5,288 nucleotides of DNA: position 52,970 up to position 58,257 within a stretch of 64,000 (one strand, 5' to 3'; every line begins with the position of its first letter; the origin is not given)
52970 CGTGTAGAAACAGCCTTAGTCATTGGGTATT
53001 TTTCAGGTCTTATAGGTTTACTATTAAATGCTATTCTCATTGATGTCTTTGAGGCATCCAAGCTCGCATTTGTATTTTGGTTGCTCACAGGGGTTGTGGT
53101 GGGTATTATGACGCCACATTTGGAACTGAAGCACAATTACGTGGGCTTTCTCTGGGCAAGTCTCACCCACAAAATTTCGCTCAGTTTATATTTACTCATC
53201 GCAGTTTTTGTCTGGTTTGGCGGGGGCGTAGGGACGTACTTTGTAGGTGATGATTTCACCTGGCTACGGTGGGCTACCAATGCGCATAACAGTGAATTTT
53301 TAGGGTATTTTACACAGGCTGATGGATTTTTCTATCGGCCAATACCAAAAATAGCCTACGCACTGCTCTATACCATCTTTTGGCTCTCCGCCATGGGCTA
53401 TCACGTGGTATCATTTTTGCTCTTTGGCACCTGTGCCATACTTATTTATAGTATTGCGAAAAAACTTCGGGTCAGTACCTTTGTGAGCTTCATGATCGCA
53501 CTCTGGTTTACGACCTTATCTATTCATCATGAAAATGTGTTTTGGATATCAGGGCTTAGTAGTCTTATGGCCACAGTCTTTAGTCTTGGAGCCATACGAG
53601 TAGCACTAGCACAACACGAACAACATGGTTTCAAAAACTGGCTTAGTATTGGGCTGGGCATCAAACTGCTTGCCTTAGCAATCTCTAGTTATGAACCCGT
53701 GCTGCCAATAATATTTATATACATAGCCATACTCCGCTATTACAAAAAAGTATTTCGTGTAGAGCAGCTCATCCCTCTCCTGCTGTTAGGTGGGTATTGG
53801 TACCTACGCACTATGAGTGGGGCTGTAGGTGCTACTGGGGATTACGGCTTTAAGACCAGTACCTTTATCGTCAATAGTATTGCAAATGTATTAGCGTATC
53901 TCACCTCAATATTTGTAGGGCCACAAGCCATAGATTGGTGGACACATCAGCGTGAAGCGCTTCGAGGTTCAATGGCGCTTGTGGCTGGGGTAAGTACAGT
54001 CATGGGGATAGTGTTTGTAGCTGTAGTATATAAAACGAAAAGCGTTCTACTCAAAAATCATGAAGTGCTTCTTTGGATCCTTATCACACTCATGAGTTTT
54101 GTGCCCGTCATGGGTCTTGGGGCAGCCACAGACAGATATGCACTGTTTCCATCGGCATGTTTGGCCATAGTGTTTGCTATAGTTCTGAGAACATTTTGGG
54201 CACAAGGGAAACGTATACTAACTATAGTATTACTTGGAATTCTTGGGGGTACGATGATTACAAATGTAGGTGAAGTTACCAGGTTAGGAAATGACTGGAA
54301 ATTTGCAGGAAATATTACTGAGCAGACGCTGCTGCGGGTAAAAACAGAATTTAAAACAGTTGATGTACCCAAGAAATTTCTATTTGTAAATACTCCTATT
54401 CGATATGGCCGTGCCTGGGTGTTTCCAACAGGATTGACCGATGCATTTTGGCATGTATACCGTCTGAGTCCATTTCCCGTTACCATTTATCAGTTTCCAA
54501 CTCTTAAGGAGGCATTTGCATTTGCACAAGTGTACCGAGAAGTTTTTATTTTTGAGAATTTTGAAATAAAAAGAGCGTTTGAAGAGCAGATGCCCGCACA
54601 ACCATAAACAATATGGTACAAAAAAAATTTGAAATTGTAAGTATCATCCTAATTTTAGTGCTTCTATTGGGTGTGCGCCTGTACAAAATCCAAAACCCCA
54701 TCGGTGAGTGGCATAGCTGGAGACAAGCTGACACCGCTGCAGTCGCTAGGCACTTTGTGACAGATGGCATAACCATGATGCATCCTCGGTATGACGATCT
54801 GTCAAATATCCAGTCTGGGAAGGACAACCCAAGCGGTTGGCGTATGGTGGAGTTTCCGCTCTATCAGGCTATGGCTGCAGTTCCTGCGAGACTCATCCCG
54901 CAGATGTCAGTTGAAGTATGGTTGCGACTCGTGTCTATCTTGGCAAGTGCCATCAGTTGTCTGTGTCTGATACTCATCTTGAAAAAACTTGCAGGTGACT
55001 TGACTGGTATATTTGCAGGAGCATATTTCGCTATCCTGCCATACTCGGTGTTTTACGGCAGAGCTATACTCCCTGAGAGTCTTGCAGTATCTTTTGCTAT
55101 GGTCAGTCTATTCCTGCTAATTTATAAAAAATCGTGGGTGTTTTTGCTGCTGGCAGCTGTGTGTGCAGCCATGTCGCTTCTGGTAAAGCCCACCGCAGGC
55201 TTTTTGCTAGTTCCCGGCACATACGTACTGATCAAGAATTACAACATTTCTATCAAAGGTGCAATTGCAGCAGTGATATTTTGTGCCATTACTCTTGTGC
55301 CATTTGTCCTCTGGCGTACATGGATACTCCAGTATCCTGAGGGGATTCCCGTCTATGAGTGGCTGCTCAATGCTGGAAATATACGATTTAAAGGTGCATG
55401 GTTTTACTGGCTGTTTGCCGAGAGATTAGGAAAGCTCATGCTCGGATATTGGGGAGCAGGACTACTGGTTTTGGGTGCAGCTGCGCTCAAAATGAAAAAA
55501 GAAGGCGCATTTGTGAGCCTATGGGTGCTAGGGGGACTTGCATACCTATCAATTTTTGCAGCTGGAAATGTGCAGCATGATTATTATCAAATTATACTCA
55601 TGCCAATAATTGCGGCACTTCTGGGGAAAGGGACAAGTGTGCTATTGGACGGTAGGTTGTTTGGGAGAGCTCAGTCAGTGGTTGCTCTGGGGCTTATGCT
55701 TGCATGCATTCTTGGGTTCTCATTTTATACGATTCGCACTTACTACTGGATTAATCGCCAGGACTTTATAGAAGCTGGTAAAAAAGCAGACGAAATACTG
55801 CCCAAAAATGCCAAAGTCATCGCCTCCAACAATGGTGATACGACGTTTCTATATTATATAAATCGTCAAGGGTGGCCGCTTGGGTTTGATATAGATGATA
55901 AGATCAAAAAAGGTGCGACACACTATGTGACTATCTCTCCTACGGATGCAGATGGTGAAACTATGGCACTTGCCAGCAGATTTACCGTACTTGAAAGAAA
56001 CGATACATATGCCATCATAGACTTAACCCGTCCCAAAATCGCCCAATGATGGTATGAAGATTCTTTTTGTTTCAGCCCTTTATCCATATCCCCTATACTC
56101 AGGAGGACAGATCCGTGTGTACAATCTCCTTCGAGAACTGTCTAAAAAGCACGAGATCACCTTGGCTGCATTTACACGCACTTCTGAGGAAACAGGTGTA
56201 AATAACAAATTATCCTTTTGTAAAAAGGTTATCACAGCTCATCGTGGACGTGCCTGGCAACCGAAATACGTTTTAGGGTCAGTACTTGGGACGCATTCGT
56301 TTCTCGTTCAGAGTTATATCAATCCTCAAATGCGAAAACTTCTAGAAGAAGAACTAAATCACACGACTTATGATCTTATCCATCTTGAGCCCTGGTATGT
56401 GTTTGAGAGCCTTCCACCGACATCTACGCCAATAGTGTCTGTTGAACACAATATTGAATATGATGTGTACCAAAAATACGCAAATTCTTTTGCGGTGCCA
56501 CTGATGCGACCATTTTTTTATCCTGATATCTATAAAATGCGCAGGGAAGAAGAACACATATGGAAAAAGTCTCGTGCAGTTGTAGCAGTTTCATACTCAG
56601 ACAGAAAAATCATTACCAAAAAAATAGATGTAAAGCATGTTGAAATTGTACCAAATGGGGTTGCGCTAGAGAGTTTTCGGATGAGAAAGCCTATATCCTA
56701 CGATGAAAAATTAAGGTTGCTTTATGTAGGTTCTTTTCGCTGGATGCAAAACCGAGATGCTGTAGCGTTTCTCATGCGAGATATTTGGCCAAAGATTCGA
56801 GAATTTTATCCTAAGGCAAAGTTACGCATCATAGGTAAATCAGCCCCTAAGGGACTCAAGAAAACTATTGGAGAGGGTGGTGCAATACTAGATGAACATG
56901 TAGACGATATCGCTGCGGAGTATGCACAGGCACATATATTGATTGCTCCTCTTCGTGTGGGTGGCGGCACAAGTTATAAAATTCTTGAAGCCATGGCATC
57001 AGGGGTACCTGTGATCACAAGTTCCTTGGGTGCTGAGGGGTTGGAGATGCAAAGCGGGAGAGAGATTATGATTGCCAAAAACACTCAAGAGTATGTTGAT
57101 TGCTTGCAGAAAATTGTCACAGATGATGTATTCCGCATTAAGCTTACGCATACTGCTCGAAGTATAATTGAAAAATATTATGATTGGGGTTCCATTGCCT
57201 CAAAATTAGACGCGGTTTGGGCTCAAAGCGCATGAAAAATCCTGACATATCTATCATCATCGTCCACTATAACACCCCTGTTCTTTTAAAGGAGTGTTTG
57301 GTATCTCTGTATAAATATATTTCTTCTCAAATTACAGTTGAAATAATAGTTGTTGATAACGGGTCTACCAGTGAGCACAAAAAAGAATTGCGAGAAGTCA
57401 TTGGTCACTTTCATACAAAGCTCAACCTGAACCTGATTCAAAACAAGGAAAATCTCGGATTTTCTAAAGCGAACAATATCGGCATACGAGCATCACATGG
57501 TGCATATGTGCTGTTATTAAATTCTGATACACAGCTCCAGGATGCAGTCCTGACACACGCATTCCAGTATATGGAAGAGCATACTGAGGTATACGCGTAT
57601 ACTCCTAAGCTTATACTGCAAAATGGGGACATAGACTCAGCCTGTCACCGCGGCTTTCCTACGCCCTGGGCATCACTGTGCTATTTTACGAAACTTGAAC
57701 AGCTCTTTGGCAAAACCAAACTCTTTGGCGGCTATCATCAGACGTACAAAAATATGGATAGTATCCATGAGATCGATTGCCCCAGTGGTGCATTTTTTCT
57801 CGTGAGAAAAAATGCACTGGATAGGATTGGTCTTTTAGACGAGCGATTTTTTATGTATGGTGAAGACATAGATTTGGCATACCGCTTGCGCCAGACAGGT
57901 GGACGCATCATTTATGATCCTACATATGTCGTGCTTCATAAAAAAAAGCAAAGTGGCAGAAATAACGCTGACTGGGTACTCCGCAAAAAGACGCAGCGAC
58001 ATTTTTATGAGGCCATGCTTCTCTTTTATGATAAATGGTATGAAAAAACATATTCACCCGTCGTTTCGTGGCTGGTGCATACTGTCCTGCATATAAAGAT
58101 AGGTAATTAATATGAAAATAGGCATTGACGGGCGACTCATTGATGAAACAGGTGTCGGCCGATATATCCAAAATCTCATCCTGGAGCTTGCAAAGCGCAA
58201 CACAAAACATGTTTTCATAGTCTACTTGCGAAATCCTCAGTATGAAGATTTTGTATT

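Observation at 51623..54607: A ~994-aa fusion of an O-antigen-ligase/polymerase-like domain with a TMTC/PMT-like GT-C domain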

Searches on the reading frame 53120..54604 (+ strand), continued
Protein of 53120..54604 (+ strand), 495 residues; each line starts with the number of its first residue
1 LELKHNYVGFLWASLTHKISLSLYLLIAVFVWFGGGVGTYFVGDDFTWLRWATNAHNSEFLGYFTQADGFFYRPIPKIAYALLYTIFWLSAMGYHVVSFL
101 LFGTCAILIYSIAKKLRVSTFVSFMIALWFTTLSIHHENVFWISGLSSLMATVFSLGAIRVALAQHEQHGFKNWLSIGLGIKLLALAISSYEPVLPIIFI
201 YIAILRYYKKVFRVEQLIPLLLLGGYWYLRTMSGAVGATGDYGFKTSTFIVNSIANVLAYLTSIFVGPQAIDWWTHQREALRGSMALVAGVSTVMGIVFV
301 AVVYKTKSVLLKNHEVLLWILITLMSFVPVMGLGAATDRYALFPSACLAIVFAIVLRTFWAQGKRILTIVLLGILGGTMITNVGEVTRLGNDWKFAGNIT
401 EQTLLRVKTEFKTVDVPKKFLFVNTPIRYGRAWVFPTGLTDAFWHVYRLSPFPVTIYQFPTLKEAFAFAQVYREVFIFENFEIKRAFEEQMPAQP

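Call 79: find_encoding_contigs(protein=P0149, flank=8000, max_places=2)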
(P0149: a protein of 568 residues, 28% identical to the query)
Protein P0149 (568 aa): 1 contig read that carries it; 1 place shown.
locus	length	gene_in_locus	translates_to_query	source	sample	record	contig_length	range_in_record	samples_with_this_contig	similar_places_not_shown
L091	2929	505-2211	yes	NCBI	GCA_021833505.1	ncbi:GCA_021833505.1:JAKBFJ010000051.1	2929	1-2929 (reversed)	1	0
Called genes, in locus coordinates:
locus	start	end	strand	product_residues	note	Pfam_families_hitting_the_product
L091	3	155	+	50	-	?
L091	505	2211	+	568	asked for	-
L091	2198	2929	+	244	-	?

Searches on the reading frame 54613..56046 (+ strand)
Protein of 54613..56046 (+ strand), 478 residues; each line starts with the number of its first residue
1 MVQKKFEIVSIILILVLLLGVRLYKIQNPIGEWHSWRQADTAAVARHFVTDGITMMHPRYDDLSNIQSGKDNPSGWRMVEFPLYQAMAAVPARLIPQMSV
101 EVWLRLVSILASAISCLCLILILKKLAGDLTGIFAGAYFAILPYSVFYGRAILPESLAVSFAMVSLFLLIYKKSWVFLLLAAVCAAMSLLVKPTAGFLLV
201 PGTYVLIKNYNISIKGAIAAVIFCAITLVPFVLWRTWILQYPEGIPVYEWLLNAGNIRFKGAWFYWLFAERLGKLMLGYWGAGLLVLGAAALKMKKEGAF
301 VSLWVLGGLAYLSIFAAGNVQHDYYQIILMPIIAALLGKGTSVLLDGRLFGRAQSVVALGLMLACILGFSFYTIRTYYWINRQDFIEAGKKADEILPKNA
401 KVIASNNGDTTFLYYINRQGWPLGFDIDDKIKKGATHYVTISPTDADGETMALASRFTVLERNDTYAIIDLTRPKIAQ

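Call 6: search_protein_families(library=pfam, proteins=[window:54613-56046:+], max_evalue=10)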
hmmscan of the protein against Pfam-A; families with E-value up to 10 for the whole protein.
window:54613-56046:+ (478 aa): 2 families
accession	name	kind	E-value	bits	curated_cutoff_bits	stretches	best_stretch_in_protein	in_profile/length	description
PF13231.12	PMT_2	-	1.9e-08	35.1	26.1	1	83-234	5-160/160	Dolichyl-phosphate-mannose-protein mannosyltransferase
PF12420.13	DUF3671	-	4.9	7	34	0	2-123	155-209/223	Fam-L, Fam-M like protein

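Call 32: search_protein_families(library=ncbifam, proteins=[window:54613-56046:+], max_evalue=0.01)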
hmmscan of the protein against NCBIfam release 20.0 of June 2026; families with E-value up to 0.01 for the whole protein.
window:54613-56046:+ (478 aa): 0 families

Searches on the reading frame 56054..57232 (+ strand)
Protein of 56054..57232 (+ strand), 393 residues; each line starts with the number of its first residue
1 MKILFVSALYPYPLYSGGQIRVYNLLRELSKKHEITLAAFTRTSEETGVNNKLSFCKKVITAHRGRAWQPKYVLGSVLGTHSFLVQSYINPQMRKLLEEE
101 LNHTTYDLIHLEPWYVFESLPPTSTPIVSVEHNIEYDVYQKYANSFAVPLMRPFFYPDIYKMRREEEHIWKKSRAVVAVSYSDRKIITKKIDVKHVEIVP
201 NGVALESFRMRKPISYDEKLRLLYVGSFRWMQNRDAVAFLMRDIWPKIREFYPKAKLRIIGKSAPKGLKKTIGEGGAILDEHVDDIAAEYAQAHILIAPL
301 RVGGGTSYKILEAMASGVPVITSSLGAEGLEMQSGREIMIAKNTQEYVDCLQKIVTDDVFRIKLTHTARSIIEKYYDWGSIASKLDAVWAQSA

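Call 31: search_protein_families(library=pfam, proteins=[window:56054-57232:+], max_evalue=0.001)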
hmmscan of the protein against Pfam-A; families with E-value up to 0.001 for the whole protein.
window:56054-57232:+ (393 aa): 4 families
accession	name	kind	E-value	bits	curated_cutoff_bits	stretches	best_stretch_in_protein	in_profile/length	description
PF13692.12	Glyco_trans_1_4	-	2.7e-22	80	27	1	221-357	3-142/142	Glycosyl transferases group 1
PF00534.26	Glycos_transf_1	-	1.2e-10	41.6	26.4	1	212-364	8-165/172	Glycosyl transferases group 1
PF13439.12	Glyco_transf_4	-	1.3e-10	42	28.5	1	16-206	2-169/170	Glycosyltransferase Family 4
PF13524.12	Glyco_trans_1_2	-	9.2e-08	32.6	25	1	253-385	13-142/144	Glycosyl transferase-like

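Call 32: search_protein_families(library=ncbifam, proteins=[window:56054-57232:+], max_evalue=0.01)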
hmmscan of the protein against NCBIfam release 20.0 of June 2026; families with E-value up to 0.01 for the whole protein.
window:56054-57232:+ (393 aa): 17 families
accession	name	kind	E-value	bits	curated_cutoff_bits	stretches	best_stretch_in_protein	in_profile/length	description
TIGR03087.1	stp1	hypoth_equivalog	4.5e-51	174.3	316.65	1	3-391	1-396/397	TIGR03087 family PEP-CTERM/XrtA system glycosyltransferase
TIGR03088.1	stp2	hypoth_equivalog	1.2e-11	44.3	409.05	1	177-391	141-372/374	TIGR03088 family PEP-CTERM/XrtA system glycosyltransferase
NF053787.1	GlcN_PG_synth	equivalog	2e-08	33.5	480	1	190-386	160-353/361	N-acetylglucosaminyl phosphatidylglycerol synthase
NF041010.1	glycosy_Agl16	equivalog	2.3e-08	33.3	575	0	167-233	128-193/352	glycosylation protein Agl16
TIGR04047.1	MSMEG_0565_glyc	hypoth_equivalog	6.5e-08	32.1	259.85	1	285-384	269-366/373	MSMEG_0565 family glycosyltransferase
TIGR02149.1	glgA_Coryne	subfamily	3.3e-07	29.8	302.4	0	310-386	300-384/391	glycogen synthase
NF041876.1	EPS_EpsE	equivalog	3.8e-07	29.7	400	1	170-384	159-388/389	exopolysaccharide biosynthesis GT4 family glycosyltransferase EpsE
TIGR04063.1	stp3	hypoth_equivalog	1e-06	27.9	442.05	1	163-389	148-392/397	TIGR04063 family PEP-CTERM/XrtA system glycosyltransferase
TIGR03449.1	mycothiol_MshA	equivalog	1.2e-05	24.4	462.5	1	309-391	319-402/406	D-inositol-3-phosphate glycosyltransferase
NF038229.1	Glyco4_Geo_Pelo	equivalog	3.4e-05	23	400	1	174-378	111-322/338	GPMC system family 4 glycosyltransferase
NF049987.1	DaglGlyslTfaseDgs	equivalog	7.4e-05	21.8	500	1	308-388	246-323/332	processive diacylglycerol alpha-glucosyltransferase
NF047684.1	TeichurnBiosyTuaC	equivalog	0.00021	20.3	550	1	294-389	291-386/391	teichuronic acid biosynthesis protein TuaC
TIGR03999.1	thiol_BshA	equivalog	0.0012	17.8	273.7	1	171-389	143-370/375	N-acetyl-alpha-D-glucosaminyl L-malate synthase BshA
NF053513.1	Gtran_IagA_BgsA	equivalog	0.0034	16.4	460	0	310-390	252-329/333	LTA glycolipid anchor biosynthesis glycosyltransferase, IagA/BgsA family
TIGR04348.1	TIGR04348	equivalog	0.0038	16.3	300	1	287-329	207-249/310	selenoneine biosynthesis selenosugar synthase SenB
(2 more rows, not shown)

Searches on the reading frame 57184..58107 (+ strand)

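Call 31: search_protein_families(library=pfam, proteins=[window:57184-58107:+], max_evalue=0.001)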
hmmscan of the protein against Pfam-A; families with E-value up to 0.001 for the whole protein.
window:57184-58107:+ (308 aa): 5 families
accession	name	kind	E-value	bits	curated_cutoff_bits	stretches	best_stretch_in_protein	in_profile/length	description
PF00535.33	Glycos_transf_2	-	6.3e-21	75.5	23.3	1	23-179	1-132/168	Glycosyl transferase family 2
PF13641.12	Glyco_tranf_2_3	-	3.3e-18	67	27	1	20-257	1-216/230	Glycosyltransferase like family 2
PF10111.15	Glyco_tranf_2_2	-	7.9e-08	32.6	27.3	1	45-116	25-92/276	Glycosyltransferase like family 2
PF13632.12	Glyco_trans_2_3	-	8.3e-07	29.4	27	1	108-286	1-152/198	Glycosyl transferase family group 2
PF13506.12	Glyco_transf_21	-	9.7e-05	22.3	21.7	1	181-255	84-157/174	Glycosyl transferase family 21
